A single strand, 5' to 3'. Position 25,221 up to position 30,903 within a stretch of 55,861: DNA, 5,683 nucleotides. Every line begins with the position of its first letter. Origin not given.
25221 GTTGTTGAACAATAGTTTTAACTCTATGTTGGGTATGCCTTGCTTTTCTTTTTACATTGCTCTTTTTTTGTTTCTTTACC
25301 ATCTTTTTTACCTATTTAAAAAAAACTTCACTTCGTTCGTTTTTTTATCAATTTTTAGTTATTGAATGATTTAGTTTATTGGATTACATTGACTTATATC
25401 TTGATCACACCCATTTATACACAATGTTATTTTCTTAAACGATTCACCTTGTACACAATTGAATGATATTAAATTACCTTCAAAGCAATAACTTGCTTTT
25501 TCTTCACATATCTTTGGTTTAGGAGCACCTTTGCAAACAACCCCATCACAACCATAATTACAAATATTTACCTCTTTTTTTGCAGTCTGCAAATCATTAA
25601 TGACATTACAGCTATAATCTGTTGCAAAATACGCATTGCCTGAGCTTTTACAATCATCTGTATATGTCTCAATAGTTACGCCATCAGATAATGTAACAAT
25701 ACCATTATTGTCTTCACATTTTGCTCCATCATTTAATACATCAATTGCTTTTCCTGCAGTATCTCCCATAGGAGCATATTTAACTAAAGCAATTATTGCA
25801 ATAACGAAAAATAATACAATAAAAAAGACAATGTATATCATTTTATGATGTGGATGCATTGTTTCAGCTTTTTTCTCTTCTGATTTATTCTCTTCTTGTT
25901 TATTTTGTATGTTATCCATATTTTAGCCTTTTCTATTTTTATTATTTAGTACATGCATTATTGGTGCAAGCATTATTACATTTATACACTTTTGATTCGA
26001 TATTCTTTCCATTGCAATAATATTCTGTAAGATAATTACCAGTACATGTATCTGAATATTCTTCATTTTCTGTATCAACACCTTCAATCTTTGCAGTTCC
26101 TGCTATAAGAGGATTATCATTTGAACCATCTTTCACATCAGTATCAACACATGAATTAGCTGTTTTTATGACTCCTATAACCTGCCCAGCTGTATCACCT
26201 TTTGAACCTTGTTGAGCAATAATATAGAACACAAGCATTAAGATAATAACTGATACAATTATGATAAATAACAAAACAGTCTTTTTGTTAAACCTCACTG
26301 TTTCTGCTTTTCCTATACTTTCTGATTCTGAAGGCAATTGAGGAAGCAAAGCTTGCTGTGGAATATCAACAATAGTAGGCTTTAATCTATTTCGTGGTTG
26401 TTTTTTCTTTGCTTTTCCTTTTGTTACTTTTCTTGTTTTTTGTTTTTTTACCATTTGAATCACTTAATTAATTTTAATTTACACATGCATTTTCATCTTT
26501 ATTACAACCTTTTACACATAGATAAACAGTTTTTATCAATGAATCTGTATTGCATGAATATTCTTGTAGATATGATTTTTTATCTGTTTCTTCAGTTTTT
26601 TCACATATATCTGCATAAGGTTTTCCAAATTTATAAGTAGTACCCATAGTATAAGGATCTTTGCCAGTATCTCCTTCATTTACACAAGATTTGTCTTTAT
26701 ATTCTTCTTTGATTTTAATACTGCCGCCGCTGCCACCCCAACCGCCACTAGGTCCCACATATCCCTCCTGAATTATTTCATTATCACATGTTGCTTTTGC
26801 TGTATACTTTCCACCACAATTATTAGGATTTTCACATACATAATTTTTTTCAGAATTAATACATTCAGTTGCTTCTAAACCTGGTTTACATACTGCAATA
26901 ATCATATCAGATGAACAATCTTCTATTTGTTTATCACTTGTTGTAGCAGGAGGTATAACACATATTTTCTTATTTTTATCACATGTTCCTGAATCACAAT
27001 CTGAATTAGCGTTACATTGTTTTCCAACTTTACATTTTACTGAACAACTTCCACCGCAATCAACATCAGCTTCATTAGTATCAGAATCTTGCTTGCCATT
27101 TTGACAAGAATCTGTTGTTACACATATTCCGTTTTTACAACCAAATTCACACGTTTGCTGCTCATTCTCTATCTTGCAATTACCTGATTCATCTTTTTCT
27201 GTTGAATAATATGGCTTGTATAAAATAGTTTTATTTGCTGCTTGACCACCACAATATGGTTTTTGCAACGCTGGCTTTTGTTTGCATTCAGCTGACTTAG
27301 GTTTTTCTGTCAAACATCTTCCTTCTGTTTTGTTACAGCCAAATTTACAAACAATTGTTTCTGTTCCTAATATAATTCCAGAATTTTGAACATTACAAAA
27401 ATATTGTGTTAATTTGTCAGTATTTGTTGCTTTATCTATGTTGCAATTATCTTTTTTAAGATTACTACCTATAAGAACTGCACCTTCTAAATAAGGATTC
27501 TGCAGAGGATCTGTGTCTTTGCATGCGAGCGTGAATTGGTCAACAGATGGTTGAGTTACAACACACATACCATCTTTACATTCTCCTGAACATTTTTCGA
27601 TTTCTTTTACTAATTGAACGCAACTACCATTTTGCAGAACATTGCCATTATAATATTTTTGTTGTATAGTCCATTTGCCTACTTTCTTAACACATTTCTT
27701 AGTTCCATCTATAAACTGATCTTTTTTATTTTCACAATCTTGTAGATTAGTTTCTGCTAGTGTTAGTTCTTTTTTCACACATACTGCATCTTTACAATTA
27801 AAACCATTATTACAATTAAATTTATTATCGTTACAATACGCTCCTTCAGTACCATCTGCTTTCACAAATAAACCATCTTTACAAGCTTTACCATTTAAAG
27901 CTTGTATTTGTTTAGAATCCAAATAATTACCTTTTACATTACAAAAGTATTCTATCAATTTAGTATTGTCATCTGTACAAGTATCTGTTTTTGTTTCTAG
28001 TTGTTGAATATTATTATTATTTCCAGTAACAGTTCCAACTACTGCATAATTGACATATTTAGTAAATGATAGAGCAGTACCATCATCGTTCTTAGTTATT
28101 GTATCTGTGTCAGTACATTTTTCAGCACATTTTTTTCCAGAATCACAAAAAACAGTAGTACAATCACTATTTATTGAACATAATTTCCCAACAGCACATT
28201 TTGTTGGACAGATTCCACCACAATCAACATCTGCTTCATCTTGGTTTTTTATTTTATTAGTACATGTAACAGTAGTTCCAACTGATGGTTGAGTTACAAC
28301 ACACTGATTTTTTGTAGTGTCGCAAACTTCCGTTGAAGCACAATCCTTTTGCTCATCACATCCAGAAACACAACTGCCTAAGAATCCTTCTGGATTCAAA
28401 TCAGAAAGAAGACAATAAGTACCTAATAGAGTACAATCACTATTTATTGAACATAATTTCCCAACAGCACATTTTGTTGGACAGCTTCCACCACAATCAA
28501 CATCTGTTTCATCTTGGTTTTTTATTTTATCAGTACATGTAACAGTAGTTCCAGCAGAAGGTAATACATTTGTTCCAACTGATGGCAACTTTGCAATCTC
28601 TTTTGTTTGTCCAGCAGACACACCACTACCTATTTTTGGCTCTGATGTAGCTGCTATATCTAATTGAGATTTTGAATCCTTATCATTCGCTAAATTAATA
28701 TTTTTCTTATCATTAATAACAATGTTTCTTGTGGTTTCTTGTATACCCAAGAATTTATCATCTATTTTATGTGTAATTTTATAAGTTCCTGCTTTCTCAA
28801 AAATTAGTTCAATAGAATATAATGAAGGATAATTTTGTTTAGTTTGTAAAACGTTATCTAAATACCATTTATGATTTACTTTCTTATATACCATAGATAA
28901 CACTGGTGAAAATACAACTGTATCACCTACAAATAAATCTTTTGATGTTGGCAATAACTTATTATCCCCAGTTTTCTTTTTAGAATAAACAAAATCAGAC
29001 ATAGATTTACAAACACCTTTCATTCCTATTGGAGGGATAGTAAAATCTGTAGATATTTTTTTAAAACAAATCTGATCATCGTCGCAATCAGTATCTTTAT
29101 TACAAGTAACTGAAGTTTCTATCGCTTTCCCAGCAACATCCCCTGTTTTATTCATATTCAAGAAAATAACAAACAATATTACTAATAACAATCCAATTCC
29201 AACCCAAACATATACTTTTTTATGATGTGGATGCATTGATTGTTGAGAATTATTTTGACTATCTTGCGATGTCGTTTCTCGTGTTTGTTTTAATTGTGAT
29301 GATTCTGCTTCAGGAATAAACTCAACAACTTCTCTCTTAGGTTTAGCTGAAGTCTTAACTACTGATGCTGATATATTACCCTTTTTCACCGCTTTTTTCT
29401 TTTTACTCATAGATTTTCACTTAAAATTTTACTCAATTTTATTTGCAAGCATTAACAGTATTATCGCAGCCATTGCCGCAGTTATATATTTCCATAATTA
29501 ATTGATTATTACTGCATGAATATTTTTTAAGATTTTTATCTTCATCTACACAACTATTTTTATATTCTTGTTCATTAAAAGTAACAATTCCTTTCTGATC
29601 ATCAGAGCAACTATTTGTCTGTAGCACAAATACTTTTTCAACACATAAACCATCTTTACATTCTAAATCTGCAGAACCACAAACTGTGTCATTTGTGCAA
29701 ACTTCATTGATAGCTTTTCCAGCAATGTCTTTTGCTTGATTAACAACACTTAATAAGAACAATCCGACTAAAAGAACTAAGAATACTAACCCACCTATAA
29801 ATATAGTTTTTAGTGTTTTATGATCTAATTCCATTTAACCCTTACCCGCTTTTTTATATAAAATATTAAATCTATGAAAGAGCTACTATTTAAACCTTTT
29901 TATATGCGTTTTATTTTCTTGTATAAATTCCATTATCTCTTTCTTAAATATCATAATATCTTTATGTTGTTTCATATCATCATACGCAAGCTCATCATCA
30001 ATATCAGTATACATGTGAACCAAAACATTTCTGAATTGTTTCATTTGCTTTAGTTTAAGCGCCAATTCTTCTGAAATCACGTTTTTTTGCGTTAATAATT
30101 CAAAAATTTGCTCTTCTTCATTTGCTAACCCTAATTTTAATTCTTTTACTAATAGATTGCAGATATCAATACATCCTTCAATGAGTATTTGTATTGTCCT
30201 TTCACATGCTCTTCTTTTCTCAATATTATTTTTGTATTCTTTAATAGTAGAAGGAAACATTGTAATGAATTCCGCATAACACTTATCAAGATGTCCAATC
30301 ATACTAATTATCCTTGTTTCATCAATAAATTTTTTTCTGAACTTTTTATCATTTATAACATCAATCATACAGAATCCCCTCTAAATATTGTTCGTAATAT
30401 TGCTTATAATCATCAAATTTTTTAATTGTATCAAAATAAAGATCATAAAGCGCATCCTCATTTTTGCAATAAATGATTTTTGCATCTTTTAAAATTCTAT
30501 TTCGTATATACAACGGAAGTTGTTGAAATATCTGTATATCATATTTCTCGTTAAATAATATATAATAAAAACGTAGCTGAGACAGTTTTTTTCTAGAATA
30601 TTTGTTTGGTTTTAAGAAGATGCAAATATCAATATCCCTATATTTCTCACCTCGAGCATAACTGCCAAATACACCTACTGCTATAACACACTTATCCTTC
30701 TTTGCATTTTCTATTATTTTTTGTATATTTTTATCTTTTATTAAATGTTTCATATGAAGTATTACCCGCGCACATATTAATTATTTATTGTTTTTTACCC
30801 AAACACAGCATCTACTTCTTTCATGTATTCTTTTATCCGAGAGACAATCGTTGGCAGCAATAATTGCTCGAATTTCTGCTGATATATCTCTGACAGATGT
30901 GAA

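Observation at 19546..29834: Co-directional array of five paralogous Cys-module surface proteins (131, 978, ~170, 182 and 1918 aa)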

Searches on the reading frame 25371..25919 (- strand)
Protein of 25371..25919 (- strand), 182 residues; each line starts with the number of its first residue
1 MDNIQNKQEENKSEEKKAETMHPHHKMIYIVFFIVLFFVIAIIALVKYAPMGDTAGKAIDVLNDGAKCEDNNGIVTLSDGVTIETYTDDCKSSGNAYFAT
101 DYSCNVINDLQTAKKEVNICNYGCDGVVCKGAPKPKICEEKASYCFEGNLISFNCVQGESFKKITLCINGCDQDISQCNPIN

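Call 6: search_protein_families(library=pfam, proteins=[window:25371-25919:-], max_evalue=1)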
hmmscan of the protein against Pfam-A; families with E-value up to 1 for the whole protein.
window:25371-25919:- (182 aa): 1 family
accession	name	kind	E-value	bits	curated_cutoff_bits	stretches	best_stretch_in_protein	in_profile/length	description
PF23906.1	DUF7248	-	0.0095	16.4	27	1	25-49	10-34/58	Family of unknown function (DUF7248)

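Call 30: search_protein_families(library=ncbifam, proteins=[window:25371-25919:-], max_evalue=1)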
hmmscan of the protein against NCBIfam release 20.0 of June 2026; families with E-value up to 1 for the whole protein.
window:25371-25919:- (182 aa): 2 families
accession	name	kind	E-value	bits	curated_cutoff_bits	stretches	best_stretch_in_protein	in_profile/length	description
TIGR00814.1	stp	subfamily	0.047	12.7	525.8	1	4-75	210-281/397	serine/threonine transporter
TIGR00733.1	TIGR00733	equivalog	0.099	11.1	182.5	1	17-61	287-331/589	OPT family oligopeptide transporter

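Call 56: find_related_loci(query=A5, collection=metagenome_contigs, flank=10000)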
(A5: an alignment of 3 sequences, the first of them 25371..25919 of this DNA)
Query A5 (182 aa) in metagenome_contigs; peptide patterns used: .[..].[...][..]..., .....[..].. (x = any residue, [..] = any of these).
600 stretches matched a pattern, but none encodes a relative of the query by tblastn (E <= 1e-3).

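Call 77: find_encoding_contigs(protein=window:25371-25919:-, flank=2000, max_places=5)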
Protein window:25371-25919:- (182 aa): 3 contigs read that carry it; 2 places shown.
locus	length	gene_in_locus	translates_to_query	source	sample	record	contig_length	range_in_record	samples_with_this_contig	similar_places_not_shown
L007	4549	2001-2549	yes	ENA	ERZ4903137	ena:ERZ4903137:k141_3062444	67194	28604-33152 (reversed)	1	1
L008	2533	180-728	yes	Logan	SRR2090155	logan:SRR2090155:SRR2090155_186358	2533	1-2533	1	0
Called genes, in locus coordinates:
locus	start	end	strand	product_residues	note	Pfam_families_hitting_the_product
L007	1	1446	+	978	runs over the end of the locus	-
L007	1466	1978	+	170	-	-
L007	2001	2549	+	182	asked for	-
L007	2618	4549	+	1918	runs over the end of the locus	-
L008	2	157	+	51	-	?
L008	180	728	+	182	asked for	-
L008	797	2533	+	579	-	?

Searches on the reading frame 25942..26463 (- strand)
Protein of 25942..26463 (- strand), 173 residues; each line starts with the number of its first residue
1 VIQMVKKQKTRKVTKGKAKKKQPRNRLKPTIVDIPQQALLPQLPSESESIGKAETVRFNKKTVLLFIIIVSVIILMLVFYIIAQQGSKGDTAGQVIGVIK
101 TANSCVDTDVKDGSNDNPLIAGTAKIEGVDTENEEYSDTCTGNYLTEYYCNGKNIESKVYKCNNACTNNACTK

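Call 6: search_protein_families(library=pfam, proteins=[window:25942-26463:-], max_evalue=1)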
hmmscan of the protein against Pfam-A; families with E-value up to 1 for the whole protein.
window:25942-26463:- (173 aa): 2 families
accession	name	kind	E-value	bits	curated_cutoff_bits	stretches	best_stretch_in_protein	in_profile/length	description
PF01708.21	Gemini_mov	-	0.15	12.3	25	1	36-82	12-58/92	Geminivirus putative movement protein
PF11837.13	INV_N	-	0.23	12.4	27.8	1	42-91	4-53/109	Beta-fructofuranosidase, N-terminal domain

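Call 13: find_homologous_proteins(query=window:25942-26463:-, max_evalue=0.001)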
Query window:25942-26463:- (173 aa): 3 proteins with E <= 0.001 among 37 candidates.
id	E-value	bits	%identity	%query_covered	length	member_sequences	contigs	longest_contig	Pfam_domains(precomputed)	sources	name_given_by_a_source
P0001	3.1e-105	367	99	98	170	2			-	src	-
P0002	3.3e-66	240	70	88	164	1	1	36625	-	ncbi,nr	ncbi:hypothetical protein HZA96_07305 [Candidatus Woesearchaeota archaeon]|nr:hypothetical protein [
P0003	7.2e-35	138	45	97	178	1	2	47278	-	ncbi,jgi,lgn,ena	-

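Call 14: find_encoding_contigs(protein=P0002, flank=10000, max_places=3)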
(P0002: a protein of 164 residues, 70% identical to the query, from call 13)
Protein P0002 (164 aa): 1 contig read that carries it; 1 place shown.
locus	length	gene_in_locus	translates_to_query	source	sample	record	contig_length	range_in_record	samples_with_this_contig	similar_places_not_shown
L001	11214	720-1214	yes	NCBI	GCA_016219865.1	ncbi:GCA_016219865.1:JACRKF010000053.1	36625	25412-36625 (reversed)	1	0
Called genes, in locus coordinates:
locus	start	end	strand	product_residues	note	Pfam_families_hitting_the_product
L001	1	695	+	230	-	?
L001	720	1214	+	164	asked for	-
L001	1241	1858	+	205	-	-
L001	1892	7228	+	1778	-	-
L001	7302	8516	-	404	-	PF13401:AAA_22 (faint), PF13173:AAA_14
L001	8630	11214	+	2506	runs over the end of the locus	-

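Call 15: find_encoding_contigs(protein=P0003, flank=10000, max_places=3)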
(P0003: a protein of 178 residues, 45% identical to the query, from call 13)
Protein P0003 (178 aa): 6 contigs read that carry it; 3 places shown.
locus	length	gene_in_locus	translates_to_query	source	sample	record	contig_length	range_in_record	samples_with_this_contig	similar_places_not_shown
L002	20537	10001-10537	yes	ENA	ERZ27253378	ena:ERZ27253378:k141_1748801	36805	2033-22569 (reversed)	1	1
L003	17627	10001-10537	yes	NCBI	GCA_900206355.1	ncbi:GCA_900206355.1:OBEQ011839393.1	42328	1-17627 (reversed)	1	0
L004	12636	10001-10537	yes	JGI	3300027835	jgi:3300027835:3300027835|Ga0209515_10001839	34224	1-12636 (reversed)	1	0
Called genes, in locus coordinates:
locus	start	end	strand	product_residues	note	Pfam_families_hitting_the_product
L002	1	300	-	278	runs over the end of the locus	PF01738:DLH (faint), PF03096:Ndr, PF00561:Abhydrolase_1, PF05057:DUF676 (weak), PF07819:PGAP1 (faint), PF12146:Hydrolase_4, PF12697:Abhydrolase_6, PF03959:FSH1 (weak), +1 more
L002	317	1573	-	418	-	-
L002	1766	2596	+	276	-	PF01694:Rhomboid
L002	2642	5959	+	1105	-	PF00133:tRNA-synt_1, PF01406:tRNA-synt_1e (faint), PF01921:tRNA-synt_1f (faint), PF09334:tRNA-synt_1g, PF08264:Anticodon_1, PF19302:DUF5915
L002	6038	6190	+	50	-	-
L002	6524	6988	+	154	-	-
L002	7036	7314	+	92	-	PF03083:MtN3_slv, PF04193:PQ-loop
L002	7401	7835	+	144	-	-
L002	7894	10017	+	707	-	-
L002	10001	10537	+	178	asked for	-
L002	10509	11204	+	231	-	-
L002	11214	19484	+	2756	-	-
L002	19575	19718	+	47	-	-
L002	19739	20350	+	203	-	-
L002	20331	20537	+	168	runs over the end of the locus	PF05168:HEPN (weak)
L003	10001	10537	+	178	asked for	-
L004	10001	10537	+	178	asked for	-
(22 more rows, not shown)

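Call 30: search_protein_families(library=ncbifam, proteins=[window:25942-26463:-], max_evalue=1)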
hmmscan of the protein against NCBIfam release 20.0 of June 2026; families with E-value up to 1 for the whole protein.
window:25942-26463:- (173 aa): 3 families
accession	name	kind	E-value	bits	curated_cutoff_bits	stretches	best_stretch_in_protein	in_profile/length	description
TIGR01241.2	FtsH_fam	equivalog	0.031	13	600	1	7-106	45-152/598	ATP-dependent zinc metalloprotease FtsH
NF006283.1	PRK08455.1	equivalog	0.069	12.8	187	1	54-83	9-38/182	flagellar basal body-associated protein FliL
NF042931.1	SAG1386_EF1546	equivalog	0.17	12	80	1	62-93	32-63/158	SAG1386/EF1546 family surface-associated protein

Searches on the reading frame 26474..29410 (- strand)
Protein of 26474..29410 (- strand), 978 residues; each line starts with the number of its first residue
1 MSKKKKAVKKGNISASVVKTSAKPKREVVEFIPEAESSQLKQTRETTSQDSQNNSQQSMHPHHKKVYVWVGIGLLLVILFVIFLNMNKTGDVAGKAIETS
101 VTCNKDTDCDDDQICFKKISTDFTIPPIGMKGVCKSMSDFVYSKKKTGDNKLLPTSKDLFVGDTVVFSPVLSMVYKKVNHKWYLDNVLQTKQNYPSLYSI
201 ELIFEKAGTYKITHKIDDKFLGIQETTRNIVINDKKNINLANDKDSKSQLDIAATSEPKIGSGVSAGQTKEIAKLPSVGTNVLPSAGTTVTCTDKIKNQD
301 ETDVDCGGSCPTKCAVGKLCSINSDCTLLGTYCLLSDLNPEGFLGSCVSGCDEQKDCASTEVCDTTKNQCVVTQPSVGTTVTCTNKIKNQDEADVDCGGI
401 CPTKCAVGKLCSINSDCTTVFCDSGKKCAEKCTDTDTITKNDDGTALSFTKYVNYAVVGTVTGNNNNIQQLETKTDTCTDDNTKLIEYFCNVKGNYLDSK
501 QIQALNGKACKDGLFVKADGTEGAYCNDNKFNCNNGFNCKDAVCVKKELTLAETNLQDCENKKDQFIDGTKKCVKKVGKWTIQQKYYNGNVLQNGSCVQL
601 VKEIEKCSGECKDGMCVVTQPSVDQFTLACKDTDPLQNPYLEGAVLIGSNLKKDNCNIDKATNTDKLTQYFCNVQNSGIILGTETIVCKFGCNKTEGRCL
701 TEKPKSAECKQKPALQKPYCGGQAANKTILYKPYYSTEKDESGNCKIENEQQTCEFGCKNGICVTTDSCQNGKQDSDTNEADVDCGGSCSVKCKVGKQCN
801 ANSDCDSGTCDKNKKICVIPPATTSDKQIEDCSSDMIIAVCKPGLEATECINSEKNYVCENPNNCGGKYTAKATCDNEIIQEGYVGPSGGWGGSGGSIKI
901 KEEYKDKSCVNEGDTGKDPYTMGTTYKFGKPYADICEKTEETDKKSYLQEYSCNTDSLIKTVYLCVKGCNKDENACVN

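Call 6: search_protein_families(library=pfam, proteins=[window:26474-29410:-], max_evalue=1)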
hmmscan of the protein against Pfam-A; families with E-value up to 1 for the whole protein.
window:26474-29410:- (978 aa): 1 family
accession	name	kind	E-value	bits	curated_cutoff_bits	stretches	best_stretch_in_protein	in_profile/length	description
PF15183.11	MRAP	-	0.17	12.3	27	1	62-92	36-66/89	Melanocortin-2 receptor accessory protein family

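Call 30: search_protein_families(library=ncbifam, proteins=[window:26474-29410:-], max_evalue=1)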
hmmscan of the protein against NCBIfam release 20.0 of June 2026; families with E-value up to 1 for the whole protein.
window:26474-29410:- (978 aa): 0 families

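Call 84: search_solved_structures(query=window:26474-29410:-, max_evalue=1)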
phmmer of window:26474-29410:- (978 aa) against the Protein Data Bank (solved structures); distinct sequences matched with E-value up to 1: 5.
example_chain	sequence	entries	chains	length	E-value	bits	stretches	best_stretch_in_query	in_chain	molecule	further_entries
8jgc_A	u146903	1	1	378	0.23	12.3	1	880-908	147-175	LOV domain-containing protein,2-dehydro-3-deoxyphosphogluconate aldolase/4-hydroxy-2-oxogl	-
7b3y_B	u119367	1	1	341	0.39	11.5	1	872-908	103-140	Fibronectin binding protein,2-dehydro-3-deoxyphosphogluconate aldolase/4-hydroxy-2-oxoglut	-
7odt_t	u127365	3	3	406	0.74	10.6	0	864-909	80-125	Mitochondrial ribosome-associated GTPase 2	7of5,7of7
7o9k_G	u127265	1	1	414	0.76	10.6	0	864-909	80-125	Mitochondrial ribosome-associated GTPase 2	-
9fo3_A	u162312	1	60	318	1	10.2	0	882-908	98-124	CAP255 gp140 SpyTag-SpyCatcher mi3,2-dehydro-3-deoxyphosphogluconate aldolase/4-hydroxy-2-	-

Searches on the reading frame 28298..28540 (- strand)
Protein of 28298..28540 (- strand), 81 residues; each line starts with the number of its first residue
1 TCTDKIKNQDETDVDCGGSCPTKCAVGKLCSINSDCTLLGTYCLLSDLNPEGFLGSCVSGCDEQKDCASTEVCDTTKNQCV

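Call 79: search_protein_families(library=pfam, proteins=[window:28298-28540:-], max_evalue=10)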
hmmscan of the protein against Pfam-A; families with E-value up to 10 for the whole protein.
seq(81 aa): 1 family
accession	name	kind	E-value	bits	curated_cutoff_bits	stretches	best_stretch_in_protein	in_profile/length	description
PF01666.22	DX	-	5.3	8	25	1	27-47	47-66/76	DX module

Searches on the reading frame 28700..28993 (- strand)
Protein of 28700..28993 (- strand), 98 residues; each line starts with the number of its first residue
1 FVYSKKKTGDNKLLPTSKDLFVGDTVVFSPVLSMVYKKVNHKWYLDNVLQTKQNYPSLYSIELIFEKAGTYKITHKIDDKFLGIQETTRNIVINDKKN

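Call 79: search_protein_families(library=pfam, proteins=[window:28700-28993:-], max_evalue=10)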
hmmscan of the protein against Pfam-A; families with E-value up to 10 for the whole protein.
seq(98 aa): 2 families
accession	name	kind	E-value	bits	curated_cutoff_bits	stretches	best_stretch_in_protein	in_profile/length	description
PF00801.26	PKD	-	0.084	13.3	23.5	1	22-81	13-69/80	PKD domain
PF10262.15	Rdx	-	0.19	12.4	22.6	1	42-76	17-49/74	Rdx family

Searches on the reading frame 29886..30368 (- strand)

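Call 12: search_protein_families(library=pfam, proteins=[window:29886-30368:-], max_evalue=0.01)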
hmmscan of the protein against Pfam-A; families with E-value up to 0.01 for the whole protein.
window:29886-30368:- (160 aa): 2 families
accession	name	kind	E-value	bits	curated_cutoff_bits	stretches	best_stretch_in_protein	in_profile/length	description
PF01934.22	HepT-like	-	8.2e-26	90.5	23.5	1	35-135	9-109/120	Ribonuclease HepT-like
PF20797.2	HepT-like_2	-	2.6e-05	24.7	27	1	95-150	51-108/110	HepT-like protein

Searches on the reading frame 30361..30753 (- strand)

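Call 12: search_protein_families(library=pfam, proteins=[window:30361-30753:-], max_evalue=0.01)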
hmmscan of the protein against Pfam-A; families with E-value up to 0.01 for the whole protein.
window:30361-30753:- (130 aa): 2 families
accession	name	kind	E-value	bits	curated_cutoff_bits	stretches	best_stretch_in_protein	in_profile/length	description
PF18765.7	Polbeta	-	1.2e-14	54.7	26.9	1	11-100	1-93/93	Polymerase beta, Nucleotidyltransferase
PF01909.29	NTP_transf_2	-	5.6e-10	39.9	21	1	12-93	3-92/93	Nucleotidyltransferase domain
